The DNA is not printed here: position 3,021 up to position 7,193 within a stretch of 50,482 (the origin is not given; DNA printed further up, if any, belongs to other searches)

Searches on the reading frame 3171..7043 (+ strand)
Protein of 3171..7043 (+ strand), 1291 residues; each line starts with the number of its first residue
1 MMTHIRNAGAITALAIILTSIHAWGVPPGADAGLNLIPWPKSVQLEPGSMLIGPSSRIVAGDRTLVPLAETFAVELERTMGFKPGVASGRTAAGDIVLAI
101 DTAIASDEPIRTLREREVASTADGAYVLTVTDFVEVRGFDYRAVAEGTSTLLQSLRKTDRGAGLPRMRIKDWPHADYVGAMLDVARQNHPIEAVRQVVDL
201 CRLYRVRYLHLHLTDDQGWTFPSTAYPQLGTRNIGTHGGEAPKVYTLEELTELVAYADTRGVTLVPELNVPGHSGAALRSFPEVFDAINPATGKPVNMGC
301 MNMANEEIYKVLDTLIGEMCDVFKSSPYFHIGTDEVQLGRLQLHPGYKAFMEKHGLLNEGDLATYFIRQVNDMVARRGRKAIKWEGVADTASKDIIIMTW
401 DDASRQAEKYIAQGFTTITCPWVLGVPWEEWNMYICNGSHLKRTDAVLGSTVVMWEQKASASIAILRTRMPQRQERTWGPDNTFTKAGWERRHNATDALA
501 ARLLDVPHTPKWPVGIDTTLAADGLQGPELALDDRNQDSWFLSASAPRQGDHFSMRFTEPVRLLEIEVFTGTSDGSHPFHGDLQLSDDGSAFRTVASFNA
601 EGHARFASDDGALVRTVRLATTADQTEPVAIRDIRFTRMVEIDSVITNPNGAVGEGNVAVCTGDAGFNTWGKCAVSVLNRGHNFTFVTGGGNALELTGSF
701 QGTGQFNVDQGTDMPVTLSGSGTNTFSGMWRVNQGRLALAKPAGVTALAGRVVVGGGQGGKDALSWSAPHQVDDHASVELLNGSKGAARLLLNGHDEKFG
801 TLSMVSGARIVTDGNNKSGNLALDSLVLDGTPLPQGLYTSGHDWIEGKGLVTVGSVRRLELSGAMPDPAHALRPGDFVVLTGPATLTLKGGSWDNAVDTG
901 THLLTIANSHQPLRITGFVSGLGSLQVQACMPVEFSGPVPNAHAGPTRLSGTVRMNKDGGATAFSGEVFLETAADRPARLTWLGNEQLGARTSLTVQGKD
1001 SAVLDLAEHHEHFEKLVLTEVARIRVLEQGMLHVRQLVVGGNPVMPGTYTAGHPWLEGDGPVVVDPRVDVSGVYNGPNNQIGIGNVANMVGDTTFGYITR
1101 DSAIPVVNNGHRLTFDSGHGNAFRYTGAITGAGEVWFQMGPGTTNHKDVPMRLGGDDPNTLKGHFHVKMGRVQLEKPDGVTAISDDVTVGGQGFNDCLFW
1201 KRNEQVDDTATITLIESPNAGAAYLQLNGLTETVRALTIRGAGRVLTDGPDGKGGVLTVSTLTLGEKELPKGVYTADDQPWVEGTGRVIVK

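Call 48: search_protein_families(library=ncbifam, proteins=[window:3171-7043:+], max_evalue=1)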
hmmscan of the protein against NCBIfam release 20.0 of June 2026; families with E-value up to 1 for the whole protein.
window:3171-7043:+ (1291 aa): 3 families
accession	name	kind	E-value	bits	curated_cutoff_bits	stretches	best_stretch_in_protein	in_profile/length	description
NF047619.1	NADase_discoid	domain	0.0069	16.5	38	1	527-576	14-63/130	NADase-type glycan-binding domain-containing protein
NF041654.1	GlcNAcase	equivalog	0.012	14.2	1000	0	104-179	77-147/732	beta-N-acetylglucosaminidase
TIGR02601.1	autotrns_rpt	repeat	0.42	10.5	19.85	1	716-739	10-31/32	beta strand repeat protein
